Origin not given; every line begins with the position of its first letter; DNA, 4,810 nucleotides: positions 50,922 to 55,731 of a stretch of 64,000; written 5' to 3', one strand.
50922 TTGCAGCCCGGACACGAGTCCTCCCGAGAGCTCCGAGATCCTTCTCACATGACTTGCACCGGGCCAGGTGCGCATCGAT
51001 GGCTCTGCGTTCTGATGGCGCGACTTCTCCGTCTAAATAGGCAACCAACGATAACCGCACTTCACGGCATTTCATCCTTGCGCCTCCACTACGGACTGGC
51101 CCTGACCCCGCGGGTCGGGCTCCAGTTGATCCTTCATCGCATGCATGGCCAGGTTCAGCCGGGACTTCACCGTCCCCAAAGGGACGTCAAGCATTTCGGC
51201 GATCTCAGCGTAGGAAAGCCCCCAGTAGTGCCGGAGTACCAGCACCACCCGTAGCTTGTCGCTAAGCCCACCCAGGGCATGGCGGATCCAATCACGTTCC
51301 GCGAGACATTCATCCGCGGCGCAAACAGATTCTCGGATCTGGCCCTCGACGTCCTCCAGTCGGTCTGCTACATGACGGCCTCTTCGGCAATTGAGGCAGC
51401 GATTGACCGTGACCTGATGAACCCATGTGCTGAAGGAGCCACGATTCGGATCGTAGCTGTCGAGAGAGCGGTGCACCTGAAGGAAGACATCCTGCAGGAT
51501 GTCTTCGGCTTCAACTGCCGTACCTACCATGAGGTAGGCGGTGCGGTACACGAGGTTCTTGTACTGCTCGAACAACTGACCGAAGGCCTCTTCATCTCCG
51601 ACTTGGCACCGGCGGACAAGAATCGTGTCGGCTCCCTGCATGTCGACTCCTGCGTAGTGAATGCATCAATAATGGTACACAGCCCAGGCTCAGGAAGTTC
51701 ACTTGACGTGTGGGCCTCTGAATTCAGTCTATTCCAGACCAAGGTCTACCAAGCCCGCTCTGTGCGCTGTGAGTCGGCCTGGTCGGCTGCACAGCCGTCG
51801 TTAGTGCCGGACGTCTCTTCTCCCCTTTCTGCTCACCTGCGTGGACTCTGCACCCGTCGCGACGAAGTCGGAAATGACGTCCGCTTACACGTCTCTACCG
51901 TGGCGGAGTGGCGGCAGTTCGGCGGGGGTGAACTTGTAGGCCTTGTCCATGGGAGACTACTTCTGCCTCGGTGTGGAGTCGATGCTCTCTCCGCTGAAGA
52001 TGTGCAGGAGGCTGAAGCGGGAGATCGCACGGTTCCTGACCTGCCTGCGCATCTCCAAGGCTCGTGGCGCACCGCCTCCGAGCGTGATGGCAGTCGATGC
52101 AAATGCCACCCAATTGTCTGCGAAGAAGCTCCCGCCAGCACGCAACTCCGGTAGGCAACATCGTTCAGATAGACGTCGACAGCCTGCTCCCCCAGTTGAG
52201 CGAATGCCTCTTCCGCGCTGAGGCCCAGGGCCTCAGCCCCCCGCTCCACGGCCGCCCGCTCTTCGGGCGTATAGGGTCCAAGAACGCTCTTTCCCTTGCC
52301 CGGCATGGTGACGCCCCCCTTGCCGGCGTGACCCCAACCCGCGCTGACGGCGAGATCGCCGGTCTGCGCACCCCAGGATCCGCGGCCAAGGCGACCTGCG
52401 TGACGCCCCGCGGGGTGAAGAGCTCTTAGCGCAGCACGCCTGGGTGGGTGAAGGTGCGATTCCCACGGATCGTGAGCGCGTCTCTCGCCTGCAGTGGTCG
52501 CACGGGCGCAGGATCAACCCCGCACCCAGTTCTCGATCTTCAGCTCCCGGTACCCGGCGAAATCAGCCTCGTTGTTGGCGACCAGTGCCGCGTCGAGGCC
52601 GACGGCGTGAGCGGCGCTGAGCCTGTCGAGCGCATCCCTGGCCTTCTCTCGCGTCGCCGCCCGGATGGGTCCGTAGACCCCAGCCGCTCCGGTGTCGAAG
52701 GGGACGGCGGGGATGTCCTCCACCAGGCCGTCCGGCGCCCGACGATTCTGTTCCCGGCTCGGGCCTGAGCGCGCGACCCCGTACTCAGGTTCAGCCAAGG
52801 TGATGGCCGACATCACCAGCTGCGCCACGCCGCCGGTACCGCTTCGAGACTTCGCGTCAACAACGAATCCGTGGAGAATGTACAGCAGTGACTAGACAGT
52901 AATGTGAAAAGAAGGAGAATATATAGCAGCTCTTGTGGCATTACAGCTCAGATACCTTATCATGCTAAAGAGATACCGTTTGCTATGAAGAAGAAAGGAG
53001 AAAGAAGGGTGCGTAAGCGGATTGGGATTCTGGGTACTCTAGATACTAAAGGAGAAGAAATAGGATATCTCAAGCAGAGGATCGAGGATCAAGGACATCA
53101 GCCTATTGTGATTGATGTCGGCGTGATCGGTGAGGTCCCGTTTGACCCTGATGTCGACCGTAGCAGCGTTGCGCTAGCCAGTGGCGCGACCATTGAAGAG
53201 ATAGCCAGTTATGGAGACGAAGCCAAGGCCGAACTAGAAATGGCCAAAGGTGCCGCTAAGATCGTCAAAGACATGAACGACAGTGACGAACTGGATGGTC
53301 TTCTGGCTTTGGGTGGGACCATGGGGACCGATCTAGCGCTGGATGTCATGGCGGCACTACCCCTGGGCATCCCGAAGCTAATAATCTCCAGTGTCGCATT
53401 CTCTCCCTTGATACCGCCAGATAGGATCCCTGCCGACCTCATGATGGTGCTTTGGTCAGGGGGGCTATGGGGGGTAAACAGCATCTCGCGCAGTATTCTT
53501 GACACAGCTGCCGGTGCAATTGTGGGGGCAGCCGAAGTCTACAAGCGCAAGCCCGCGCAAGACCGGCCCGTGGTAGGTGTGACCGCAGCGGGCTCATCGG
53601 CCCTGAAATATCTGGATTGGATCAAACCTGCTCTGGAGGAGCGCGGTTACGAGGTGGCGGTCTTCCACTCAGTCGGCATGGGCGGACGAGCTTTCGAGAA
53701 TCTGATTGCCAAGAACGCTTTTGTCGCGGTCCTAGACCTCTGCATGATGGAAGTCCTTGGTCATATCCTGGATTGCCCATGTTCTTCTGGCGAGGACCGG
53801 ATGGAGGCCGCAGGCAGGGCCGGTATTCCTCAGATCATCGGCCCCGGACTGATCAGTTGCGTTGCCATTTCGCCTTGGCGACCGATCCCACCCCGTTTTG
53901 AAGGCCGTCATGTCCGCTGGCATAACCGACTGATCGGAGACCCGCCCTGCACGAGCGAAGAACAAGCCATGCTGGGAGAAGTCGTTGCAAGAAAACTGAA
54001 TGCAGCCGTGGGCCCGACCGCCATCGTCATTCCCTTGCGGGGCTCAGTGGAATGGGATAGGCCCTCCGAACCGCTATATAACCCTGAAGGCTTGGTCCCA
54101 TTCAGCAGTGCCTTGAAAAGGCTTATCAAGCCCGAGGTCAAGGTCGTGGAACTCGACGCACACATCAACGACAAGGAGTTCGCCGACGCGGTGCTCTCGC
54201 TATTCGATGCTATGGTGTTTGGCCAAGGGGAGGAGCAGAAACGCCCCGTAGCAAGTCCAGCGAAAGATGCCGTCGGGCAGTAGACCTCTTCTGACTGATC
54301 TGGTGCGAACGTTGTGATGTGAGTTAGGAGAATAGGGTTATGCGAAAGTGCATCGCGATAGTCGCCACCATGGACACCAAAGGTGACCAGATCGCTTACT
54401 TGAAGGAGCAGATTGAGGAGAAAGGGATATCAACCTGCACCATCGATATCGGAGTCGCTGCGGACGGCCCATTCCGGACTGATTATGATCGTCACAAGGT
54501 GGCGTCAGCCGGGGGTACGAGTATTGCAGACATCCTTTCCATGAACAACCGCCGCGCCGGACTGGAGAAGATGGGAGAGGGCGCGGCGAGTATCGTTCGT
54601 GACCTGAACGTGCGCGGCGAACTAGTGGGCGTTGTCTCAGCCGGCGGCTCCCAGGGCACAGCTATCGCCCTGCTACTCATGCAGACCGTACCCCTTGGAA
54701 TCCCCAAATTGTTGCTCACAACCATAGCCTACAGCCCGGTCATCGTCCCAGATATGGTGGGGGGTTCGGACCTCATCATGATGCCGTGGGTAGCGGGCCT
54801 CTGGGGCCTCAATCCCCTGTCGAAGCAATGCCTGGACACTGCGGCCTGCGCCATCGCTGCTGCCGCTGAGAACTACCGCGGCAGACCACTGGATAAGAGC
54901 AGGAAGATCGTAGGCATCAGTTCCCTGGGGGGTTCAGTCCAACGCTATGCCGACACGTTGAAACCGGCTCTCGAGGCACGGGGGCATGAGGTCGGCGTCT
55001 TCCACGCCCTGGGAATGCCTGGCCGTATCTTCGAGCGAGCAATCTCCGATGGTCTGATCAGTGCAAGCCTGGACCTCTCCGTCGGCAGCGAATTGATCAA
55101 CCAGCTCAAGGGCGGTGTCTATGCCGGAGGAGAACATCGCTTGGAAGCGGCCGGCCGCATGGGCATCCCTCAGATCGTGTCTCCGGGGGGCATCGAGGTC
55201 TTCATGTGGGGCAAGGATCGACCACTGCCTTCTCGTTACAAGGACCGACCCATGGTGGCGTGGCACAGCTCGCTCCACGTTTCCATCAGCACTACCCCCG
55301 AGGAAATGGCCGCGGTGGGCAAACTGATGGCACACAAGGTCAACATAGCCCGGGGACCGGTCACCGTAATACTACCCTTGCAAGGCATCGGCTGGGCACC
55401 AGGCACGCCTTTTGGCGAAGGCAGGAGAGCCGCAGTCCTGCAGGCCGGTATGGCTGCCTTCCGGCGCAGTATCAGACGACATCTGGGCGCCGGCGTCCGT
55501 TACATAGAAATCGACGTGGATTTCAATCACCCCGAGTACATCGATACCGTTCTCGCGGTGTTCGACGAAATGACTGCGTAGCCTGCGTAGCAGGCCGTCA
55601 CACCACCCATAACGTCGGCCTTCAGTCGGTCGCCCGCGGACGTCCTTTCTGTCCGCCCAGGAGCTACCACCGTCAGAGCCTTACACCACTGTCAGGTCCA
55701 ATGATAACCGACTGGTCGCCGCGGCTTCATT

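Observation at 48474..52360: ~67-bp direct repeat pair bracketing a 3.8-kb patch of decayed phage/regulatory genes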

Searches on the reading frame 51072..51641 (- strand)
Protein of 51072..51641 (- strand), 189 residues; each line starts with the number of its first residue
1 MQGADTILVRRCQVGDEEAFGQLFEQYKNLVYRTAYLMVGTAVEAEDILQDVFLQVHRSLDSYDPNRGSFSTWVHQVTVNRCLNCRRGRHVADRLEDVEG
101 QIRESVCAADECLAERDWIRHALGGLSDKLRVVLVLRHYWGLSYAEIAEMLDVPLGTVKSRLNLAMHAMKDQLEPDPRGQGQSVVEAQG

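Call 10: search_protein_families(library=pfam, proteins=[window:51072-51641:-], max_evalue=0.01)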
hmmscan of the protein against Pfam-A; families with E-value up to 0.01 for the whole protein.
window:51072-51641:- (189 aa): 8 families
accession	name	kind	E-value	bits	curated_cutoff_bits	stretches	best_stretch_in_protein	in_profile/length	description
PF04542.20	Sigma70_r2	-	4e-19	68.6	24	1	23-88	1-67/71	Sigma-70 region 2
PF08281.18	Sigma70_r4_2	-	3.1e-14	52.8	25.7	1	117-166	2-51/54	Sigma-70, region 4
PF04545.22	Sigma70_r4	-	3.2e-12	46.2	24.1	1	122-170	1-49/50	Sigma-70, region 4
PF07638.17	Sigma70_ECF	-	6.1e-07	29.9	21.1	1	94-173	107-183/185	ECF sigma factor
PF13384.12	HTH_23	-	0.00027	21.1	24.6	1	132-159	7-35/50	Homeodomain-like domain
PF25787.1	HTH_SB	-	0.00091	19.4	43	1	126-160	7-41/53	Sleeping Beauty transposase HTH domain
PF20432.4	Xre-like-HTH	-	0.0014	19.3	25.8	1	130-161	12-42/63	Antitoxin Xre-like helix-turn-helix domain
PF13412.12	HTH_24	-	0.0059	16.6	21.9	0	141-163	17-39/48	Winged helix-turn-helix DNA-binding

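Call 28: find_encoding_contigs(protein=window:51072-51641:-, flank=10000, max_places=10)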
Protein window:51072-51641:- (189 aa): 3 contigs read that carry it; 3 places shown.
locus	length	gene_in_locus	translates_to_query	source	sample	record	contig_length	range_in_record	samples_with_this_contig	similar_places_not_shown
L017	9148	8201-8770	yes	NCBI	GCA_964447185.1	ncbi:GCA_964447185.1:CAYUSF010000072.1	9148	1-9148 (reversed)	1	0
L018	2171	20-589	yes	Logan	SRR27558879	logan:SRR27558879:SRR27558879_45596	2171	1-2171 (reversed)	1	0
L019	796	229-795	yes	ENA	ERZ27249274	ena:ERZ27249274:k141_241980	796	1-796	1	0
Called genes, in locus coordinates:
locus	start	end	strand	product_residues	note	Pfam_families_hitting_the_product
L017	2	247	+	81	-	?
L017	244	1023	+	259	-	PF00005:ABC_tran, PF13304:AAA_21 (faint), PF12399:BCA_ABC_TP_C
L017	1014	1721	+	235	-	PF02463:SMC_N (faint), PF00005:ABC_tran, PF13304:AAA_21 (weak)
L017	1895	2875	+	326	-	PF01370:Epimerase, PF04321:RmlD_sub_bind (faint), PF08659:KR (faint), PF16363:GDP_Man_Dehyd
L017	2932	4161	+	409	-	PF00557:Peptidase_M24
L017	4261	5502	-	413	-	PF06792:UPF0261, PF23189:UPF0261_C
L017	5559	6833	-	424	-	PF06792:UPF0261, PF23189:UPF0261_C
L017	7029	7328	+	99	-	PF01850:PIN (weak)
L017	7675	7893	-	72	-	-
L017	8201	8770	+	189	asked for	PF07638:Sigma70_ECF (faint), PF04542:Sigma70_r2, PF08281:Sigma70_r4_2, PF04545:Sigma70_r4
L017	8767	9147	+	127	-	?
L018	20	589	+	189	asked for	PF07638:Sigma70_ECF (faint), PF04542:Sigma70_r2, PF08281:Sigma70_r4_2, PF04545:Sigma70_r4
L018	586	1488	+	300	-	PF13490:zf-HC2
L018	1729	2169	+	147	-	?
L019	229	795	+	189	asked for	PF07638:Sigma70_ECF (faint), PF04542:Sigma70_r2, PF08281:Sigma70_r4_2, PF04545:Sigma70_r4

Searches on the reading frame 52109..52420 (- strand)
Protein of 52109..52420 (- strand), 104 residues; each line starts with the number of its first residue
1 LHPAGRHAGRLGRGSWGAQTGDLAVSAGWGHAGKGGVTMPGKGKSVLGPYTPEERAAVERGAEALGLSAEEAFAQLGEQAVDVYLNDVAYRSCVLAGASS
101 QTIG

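Call 33: search_protein_families(library=pfam, proteins=[window:52109-52420:-], max_evalue=0.01)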
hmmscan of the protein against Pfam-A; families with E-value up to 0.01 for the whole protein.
window:52109-52420:- (104 aa): 0 families

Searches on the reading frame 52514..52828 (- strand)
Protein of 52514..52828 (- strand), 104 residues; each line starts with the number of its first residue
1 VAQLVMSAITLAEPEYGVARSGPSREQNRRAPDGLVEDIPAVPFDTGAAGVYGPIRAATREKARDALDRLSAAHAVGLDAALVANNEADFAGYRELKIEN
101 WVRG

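Call 10: search_protein_families(library=pfam, proteins=[window:52514-52828:-], max_evalue=0.01)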
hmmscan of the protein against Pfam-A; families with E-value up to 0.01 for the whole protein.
window:52514-52828:- (104 aa): 1 family
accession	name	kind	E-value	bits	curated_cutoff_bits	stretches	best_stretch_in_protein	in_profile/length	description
PF01850.27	PIN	-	7.7e-08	33.4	23.6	1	3-91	30-115/120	PIN domain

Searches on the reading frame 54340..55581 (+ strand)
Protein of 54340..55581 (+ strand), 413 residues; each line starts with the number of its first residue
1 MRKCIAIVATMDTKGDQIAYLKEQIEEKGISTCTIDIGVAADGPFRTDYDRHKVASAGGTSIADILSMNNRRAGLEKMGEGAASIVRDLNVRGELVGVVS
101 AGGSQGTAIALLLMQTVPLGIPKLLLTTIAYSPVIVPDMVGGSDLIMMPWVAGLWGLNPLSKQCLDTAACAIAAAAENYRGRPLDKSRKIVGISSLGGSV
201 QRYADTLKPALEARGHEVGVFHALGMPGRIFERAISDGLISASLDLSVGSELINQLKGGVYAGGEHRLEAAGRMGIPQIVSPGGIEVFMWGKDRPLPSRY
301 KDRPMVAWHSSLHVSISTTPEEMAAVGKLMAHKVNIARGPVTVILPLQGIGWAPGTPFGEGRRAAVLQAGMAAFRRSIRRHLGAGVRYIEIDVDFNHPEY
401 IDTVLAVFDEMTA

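Call 29: find_encoding_contigs(protein=window:54340-55581:+, flank=10000, max_places=10)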
Protein window:54340-55581:+ (413 aa): 3 contigs read that carry it; 3 places shown.
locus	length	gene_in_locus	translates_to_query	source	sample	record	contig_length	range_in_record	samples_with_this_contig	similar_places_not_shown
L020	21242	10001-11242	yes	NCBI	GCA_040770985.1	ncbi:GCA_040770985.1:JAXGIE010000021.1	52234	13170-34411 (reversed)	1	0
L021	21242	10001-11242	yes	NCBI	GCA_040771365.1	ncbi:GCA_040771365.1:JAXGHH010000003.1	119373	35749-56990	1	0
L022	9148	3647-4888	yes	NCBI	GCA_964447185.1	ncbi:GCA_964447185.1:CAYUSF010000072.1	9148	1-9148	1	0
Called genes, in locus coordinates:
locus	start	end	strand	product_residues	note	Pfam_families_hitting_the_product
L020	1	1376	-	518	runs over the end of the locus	PF13476:AAA_23, PF13555:AAA_29 (weak)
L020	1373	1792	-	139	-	-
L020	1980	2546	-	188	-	PF00149:Metallophos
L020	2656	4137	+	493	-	PF00478:IMPDH, PF00571:CBS, PF03060:NMO (weak), PF01070:FMN_dh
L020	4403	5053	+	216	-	PF01936:NYN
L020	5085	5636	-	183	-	PF07505:DUF5131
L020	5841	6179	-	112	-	-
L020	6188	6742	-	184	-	PF13490:zf-HC2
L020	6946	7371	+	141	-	-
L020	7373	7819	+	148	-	-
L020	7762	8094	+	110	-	-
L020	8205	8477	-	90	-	-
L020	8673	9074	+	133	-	PF06792:UPF0261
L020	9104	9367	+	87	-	-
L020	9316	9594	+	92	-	PF23189:UPF0261_C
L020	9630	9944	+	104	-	PF23189:UPF0261_C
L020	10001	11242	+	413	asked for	PF06792:UPF0261, PF23189:UPF0261_C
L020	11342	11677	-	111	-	-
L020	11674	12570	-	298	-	-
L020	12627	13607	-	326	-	PF01370:Epimerase, PF04321:RmlD_sub_bind (faint), PF08659:KR (faint), PF16363:GDP_Man_Dehyd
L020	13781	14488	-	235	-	PF02463:SMC_N (faint), PF00005:ABC_tran, PF13304:AAA_21 (weak)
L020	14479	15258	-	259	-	PF00005:ABC_tran, PF13304:AAA_21 (faint), PF12399:BCA_ABC_TP_C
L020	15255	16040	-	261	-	PF02653:BPD_transp_2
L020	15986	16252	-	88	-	PF02653:BPD_transp_2 (weak)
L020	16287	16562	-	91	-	-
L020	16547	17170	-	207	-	PF02653:BPD_transp_2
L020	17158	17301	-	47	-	-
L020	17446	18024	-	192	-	PF13458:Peripla_BP_6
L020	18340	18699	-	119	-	-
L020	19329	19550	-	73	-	-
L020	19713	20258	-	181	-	PF18135:Type_ISP_C (weak)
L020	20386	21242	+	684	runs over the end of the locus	PF00395:SLH, PF16317:Glyco_hydro_99 (faint), PF16402:DUF5010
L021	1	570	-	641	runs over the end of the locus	-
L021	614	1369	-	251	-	PF13476:AAA_23, PF13555:AAA_29 (weak)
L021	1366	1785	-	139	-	-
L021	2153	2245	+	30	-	-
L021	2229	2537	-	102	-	-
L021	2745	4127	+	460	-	PF00478:IMPDH, PF00571:CBS, PF03060:NMO (weak), PF01070:FMN_dh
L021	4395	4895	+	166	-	-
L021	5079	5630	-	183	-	PF07505:DUF5131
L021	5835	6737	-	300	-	PF13490:zf-HC2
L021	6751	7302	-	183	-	PF07638:Sigma70_ECF (faint), PF04542:Sigma70_r2, PF08281:Sigma70_r4_2, PF04545:Sigma70_r4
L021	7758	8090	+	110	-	-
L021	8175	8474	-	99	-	PF01850:PIN (weak)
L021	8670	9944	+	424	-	PF06792:UPF0261, PF23189:UPF0261_C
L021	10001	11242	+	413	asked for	PF06792:UPF0261, PF23189:UPF0261_C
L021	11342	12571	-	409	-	PF00557:Peptidase_M24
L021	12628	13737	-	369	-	PF01370:Epimerase, PF16363:GDP_Man_Dehyd (weak)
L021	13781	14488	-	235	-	PF00005:ABC_tran, PF02463:SMC_N (faint), PF13304:AAA_21 (weak)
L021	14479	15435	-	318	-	PF00005:ABC_tran, PF13304:AAA_21 (faint), PF12399:BCA_ABC_TP_C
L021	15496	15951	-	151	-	PF02653:BPD_transp_2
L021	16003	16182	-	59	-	PF02653:BPD_transp_2 (weak)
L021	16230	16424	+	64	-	-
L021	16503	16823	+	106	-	-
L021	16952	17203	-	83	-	PF02653:BPD_transp_2 (weak)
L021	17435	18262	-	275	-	PF13458:Peripla_BP_6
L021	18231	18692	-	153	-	PF13458:Peripla_BP_6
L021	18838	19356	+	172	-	-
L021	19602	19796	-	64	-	-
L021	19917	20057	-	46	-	-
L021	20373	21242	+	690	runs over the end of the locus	PF00395:SLH, PF16317:Glyco_hydro_99 (faint), PF16402:DUF5010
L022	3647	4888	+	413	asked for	PF06792:UPF0261, PF23189:UPF0261_C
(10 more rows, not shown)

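Call 33: search_protein_families(library=pfam, proteins=[L020:19713-20258:-, L020:4403-5053:+], max_evalue=0.01)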
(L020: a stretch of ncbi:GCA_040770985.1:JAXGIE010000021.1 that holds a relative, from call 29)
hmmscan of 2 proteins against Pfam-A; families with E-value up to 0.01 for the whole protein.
L020:19713-20258:- (181 aa): 1 family
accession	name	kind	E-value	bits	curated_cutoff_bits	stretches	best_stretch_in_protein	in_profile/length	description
PF18135.7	Type_ISP_C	-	4.5e-07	29.7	25.9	1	107-150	277-319/342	Type ISP C-terminal specificity domain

L020:4403-5053:+ (216 aa): 1 family
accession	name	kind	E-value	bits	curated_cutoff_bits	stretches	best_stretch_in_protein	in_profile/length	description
PF01936.24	NYN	-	3.4e-08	34.6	24.2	1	95-185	47-142/145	NYN domain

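Call 52: search_protein_families(library=padloc, proteins=[L020:4403-5053:+], max_evalue=0.001)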
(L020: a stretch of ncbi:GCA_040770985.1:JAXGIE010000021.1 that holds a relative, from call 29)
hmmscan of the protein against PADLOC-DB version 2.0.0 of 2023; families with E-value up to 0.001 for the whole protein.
L020:4403-5053:+ (216 aa): 1 family
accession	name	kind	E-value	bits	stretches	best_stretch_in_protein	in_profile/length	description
PDLC04163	HEC-09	-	8.1e-48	160.8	1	4-216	2-202/203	-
